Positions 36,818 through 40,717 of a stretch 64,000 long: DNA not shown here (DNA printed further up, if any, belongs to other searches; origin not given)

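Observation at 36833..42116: Unusual architecture: about 1300-aa polytopic membrane region + PAS + single class III adenylyl-cyclase-type catalytic domain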

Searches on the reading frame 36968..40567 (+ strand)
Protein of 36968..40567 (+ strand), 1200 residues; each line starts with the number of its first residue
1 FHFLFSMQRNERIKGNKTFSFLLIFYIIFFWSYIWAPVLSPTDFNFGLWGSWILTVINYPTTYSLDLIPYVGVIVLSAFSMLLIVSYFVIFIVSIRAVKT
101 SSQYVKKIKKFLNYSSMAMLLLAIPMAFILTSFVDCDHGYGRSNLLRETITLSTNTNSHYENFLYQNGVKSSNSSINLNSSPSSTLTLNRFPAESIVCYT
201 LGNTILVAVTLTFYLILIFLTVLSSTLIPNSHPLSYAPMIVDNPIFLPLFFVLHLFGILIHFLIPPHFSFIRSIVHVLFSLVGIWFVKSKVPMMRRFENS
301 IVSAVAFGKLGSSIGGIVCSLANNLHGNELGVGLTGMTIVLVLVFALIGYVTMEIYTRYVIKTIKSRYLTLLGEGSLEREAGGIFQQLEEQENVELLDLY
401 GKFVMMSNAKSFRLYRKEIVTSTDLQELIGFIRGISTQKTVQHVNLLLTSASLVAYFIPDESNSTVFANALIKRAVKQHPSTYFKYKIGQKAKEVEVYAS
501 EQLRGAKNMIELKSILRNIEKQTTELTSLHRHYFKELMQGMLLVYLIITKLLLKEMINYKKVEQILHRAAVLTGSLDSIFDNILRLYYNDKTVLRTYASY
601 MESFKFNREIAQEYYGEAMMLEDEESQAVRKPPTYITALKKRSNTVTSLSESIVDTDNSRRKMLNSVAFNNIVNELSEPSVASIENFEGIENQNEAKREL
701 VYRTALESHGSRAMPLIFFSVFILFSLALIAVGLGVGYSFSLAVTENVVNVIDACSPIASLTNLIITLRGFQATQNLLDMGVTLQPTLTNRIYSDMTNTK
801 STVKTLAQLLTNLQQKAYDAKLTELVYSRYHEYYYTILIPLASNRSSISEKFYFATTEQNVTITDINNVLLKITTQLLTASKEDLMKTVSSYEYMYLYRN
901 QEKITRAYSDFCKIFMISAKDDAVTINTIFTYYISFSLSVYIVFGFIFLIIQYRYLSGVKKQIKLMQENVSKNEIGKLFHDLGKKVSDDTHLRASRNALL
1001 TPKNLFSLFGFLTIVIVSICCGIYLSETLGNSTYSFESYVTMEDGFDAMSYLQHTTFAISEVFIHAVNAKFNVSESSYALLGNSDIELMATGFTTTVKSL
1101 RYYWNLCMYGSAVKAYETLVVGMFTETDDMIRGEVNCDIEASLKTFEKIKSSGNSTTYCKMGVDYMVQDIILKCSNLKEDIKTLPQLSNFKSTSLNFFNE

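Call 46: search_protein_representatives(alignment_id=A3)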
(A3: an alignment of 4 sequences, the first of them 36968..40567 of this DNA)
Query: 4 sequences, 1129 profile positions. Proteins with E-value up to 0.001 (for the whole library): 229; up to 1e-10: 146; up to 1e-30: 81. The best 150 are listed.
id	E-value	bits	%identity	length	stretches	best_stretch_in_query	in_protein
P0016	0.0e+00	1093.4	-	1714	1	2-1115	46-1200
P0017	1.3e-273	927.2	-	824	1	1-740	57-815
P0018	1.3e-248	844.3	-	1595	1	65-1125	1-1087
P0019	1.7e-247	840.7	-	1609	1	3-1114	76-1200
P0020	6.0e-220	749.5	-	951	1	2-862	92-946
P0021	3.1e-219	747.1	-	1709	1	13-1070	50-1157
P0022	1.0e-202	692.4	-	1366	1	3-1120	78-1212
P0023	6.5e-202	689.7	-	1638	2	6-1126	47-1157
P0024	5.3e-197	673.5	-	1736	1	3-1114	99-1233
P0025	1.7e-176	605.6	-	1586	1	3-1097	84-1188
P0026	3.4e-173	594.6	-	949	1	3-839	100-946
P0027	6.1e-172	590.5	-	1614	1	4-1126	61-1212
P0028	1.5e-171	589.2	-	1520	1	158-1121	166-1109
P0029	4.9e-171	587.5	-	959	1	2-839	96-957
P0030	3.3e-168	578.1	-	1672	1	2-1112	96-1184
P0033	2.1e-146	505.9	-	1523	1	8-1114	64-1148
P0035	2.7e-144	498.9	-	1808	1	8-1081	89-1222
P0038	7.2e-138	477.6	-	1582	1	22-1113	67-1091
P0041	3.6e-110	385.9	-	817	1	13-731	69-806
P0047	1.4e-102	360.8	-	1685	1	2-1120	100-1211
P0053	6.9e-86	305.5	-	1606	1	19-1099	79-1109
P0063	1.1e-77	278.3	-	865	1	5-722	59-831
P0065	1.6e-75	271.2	-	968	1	45-838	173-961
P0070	9.2e-65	235.5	-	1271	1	46-1047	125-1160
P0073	3.7e-63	230.2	-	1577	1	46-1009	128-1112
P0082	2.0e-51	191.3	-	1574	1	16-1058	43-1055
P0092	8.9e-34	132.9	-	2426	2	254-1021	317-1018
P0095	2.4e-31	124.9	-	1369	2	747-1114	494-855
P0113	1.3e-21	92.7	-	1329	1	241-1050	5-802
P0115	2.1e-21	92.0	-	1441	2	168-746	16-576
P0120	9.4e-21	89.8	-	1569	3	18-341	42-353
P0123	2.5e-20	88.4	-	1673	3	644-1111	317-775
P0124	5.7e-20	87.2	-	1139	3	802-1010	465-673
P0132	2.5e-18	81.8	-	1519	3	471-608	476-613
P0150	2.2e-12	62.1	-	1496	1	259-964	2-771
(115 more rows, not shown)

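Call 48: list_cluster_members(proteins=[P0016, P0024, P0035, P0047, P0053, P0073, P0082, P0092, P0120, P0132])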
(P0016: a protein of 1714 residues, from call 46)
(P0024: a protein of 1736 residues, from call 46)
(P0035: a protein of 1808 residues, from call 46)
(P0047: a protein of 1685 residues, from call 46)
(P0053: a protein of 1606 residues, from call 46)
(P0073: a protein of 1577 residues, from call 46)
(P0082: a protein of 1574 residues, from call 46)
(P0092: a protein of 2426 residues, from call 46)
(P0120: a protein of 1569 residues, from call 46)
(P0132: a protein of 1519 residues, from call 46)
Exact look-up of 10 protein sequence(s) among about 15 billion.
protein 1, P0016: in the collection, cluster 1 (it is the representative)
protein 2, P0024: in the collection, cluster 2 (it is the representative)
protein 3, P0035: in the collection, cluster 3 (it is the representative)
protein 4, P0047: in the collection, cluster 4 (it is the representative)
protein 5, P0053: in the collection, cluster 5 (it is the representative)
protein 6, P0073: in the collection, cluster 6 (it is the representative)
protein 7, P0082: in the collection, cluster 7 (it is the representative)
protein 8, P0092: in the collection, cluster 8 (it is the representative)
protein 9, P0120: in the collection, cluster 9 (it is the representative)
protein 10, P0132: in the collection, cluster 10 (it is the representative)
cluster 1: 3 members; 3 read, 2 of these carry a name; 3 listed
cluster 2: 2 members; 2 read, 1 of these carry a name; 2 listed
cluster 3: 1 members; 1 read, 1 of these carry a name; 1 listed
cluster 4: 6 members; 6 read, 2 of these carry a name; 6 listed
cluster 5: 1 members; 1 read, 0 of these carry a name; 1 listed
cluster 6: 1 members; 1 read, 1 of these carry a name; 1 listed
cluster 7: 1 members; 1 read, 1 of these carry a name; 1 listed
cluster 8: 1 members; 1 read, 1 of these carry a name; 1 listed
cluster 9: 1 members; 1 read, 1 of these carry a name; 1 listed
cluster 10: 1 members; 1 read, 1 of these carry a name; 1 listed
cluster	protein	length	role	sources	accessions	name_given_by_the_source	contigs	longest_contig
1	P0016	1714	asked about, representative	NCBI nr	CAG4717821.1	unnamed protein product [Naegleria fowleri]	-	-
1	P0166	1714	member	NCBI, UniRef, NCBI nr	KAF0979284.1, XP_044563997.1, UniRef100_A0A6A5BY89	hypothetical protein FDP41_001627 [Naegleria fowleri] | Adenylate and Guanylate cyclase catalytic domain containing protein n=1 Tax=Naegleria ... | uncharacterized protein FDP41_001627 [Naegleria fowleri]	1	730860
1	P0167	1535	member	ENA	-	-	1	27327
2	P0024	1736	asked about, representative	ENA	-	-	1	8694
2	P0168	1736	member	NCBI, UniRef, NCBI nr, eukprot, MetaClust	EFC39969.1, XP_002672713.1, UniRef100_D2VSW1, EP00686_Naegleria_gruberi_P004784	predicted protein [Naegleria gruberi] | Predicted protein n=1 Tax=Naegleria gruberi TaxID=5762 RepID=D2VSW1_NAEGR | uncharacterized protein NAEGRDRAFT_72081 [Naegleria gruberi]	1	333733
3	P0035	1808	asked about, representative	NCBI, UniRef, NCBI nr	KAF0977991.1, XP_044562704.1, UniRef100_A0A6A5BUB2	hypothetical protein FDP41_003313 [Naegleria fowleri] | Guanylate cyclase domain-containing protein n=1 Tax=Naegleria fowleri TaxID=5763 ... | uncharacterized protein FDP41_003313 [Naegleria fowleri]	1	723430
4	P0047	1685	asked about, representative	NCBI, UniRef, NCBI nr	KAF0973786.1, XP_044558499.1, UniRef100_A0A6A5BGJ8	hypothetical protein FDP41_007173 [Naegleria fowleri] | Adenylate and Guanylate cyclase catalytic domain containing protein n=1 Tax=Naegleria ... | uncharacterized protein FDP41_007173 [Naegleria fowleri]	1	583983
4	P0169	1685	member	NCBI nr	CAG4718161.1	unnamed protein product [Naegleria fowleri]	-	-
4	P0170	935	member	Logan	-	-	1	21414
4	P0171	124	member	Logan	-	-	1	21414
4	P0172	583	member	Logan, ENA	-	-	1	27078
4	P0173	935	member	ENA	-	-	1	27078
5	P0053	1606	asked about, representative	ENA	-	-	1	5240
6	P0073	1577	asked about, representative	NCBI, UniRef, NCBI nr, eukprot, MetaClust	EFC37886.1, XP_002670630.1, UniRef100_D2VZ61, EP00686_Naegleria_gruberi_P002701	predicted protein [Naegleria gruberi] | Predicted protein n=1 Tax=Naegleria gruberi TaxID=5762 RepID=D2VZ61_NAEGR | uncharacterized protein NAEGRDRAFT_74371 [Naegleria gruberi]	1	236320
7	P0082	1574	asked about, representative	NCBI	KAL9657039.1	hypothetical protein ABK040_014587 [Willaertia magna]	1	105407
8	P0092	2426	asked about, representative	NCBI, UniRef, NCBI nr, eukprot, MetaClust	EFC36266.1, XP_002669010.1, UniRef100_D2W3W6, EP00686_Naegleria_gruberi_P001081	predicted protein [Naegleria gruberi] | Predicted protein n=1 Tax=Naegleria gruberi TaxID=5762 RepID=D2W3W6_NAEGR | uncharacterized protein NAEGRDRAFT_60042 [Naegleria gruberi]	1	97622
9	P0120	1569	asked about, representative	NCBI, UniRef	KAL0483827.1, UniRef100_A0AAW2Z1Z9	adenylate cyclase [Acrasis kona] | Adenylate cyclase n=1 Tax=Acrasis kona TaxID=1008807 RepID=A0AAW2Z1Z9_9EUKA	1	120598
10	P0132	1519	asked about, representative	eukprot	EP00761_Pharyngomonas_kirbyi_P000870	gb/GECH01000871.1/.p1 GENE.gb/GECH01000871.1/~~gb/GECH01000871.1/.p1 ORF type:complete ...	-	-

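Call 50: find_homologous_proteins(query=A4, max_evalue=0.001)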
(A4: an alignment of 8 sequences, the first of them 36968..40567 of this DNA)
Query A4 (8 sequences) (1200 aa, profile of the alignment): 4 proteins with E <= 0.001 among 8000 candidates.
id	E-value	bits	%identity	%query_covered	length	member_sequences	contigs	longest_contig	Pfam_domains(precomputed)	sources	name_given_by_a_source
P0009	0.0e+0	1382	22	14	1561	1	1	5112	PF13426.14,PF00211.26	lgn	-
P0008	0.0e+0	1357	18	21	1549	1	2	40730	PF00211.26,PF25474.2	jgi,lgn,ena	-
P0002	0.0e+0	1190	45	99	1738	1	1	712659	PF13426.14,PF00211.26,PF00989.32,PF25474.2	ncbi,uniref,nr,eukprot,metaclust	ncbi:predicted protein [Naegleria gruberi]|uniref:Predicted protein n=1 Tax=Naegleria gruberi TaxID=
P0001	2.0e-271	921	98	76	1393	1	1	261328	PF13426.14,PF00211.26,PF00989.32,PF25474.2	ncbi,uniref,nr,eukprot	ncbi:predicted protein [Naegleria gruberi]|uniref:Predicted protein n=1 Tax=Naegleria gruberi TaxID=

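Call 59: list_cluster_members(proteins=[P0018, P0019, P0021, P0033, P0095, P0113, P0115, P0123, P0150, P0124])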
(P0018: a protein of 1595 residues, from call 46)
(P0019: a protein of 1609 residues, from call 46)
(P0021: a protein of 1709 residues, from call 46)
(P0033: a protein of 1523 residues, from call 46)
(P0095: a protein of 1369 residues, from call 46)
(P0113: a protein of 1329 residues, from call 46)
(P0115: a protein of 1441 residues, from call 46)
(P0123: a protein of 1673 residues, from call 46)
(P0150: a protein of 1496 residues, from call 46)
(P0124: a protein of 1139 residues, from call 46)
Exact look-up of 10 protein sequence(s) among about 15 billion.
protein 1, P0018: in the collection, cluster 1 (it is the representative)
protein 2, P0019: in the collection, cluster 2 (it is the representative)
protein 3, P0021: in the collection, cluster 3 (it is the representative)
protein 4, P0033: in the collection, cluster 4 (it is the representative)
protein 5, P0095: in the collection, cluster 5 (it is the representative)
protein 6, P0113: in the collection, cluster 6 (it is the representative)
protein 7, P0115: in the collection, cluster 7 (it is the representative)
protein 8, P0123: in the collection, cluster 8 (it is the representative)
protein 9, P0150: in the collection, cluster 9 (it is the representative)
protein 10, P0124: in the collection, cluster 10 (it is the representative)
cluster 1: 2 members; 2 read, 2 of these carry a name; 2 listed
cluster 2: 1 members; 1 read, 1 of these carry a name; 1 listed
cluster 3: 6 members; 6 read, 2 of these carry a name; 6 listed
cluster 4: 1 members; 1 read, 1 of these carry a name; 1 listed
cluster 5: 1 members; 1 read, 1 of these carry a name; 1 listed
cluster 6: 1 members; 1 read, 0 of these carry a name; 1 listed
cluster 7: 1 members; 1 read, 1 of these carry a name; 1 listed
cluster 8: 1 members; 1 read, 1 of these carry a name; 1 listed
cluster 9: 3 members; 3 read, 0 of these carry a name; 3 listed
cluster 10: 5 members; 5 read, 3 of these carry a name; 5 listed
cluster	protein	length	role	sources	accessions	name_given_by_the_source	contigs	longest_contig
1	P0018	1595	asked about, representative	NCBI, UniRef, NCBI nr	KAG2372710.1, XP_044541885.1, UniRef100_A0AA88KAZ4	hypothetical protein C9374_013611 [Naegleria lovaniensis] | Adenylate and Guanylate cyclase catalytic domain containing protein n=1 Tax=Naegleria ... | uncharacterized protein C9374_013611 [Naegleria lovaniensis]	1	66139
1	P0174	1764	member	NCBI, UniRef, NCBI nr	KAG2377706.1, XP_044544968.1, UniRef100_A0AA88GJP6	hypothetical protein C9374_009222 [Naegleria lovaniensis] | Adenylate and Guanylate cyclase catalytic domain containing protein n=1 Tax=Naegleria ... | uncharacterized protein C9374_009222 [Naegleria lovaniensis]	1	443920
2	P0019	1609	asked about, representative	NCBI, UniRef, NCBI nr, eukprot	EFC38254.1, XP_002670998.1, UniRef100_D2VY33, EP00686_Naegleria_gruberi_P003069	predicted protein [Naegleria gruberi] | Predicted protein n=1 Tax=Naegleria gruberi TaxID=5762 RepID=D2VY33_NAEGR | uncharacterized protein NAEGRDRAFT_81665 [Naegleria gruberi]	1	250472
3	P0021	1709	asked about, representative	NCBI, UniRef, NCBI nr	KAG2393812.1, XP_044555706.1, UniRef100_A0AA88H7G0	hypothetical protein C9374_003576 [Naegleria lovaniensis] | Adenylate and Guanylate cyclase catalytic domain containing protein n=1 Tax=Naegleria ... | uncharacterized protein C9374_003576 [Naegleria lovaniensis]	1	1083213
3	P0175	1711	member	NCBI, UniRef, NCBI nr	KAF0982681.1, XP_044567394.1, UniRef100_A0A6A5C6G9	hypothetical protein FDP41_011611 [Naegleria fowleri] | Guanylate cyclase domain-containing protein n=1 Tax=Naegleria fowleri TaxID=5763 ... | uncharacterized protein FDP41_011611 [Naegleria fowleri]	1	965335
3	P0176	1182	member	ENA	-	-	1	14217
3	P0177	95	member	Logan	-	-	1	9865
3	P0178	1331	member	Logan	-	-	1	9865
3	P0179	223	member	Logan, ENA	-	-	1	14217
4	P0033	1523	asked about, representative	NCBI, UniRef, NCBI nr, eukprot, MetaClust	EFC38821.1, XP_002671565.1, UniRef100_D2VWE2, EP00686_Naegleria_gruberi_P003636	predicted protein [Naegleria gruberi] | Predicted protein n=1 Tax=Naegleria gruberi TaxID=5762 RepID=D2VWE2_NAEGR | uncharacterized protein NAEGRDRAFT_73350 [Naegleria gruberi]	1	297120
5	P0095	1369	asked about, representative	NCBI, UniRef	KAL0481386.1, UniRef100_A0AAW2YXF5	adenylate cyclase [Acrasis kona] | Adenylate cyclase n=1 Tax=Acrasis kona TaxID=1008807 RepID=A0AAW2YXF5_9EUKA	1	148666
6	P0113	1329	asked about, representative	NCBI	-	-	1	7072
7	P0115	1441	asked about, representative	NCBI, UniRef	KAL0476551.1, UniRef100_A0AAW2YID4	cob [Acrasis kona] | Cob n=1 Tax=Acrasis kona TaxID=1008807 RepID=A0AAW2YID4_9EUKA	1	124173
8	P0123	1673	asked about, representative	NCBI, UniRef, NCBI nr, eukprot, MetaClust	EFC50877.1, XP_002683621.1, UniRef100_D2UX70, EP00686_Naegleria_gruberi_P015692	predicted protein [Naegleria gruberi] | Predicted protein n=1 Tax=Naegleria gruberi TaxID=5762 RepID=D2UX70_NAEGR | uncharacterized protein NAEGRDRAFT_45297 [Naegleria gruberi]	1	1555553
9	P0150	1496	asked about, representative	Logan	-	-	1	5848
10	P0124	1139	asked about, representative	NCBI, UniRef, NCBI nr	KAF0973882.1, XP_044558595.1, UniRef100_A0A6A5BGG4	hypothetical protein FDP41_007269 [Naegleria fowleri] | Guanylate cyclase domain-containing protein n=1 Tax=Naegleria fowleri TaxID=5763 ... | uncharacterized protein FDP41_007269 [Naegleria fowleri]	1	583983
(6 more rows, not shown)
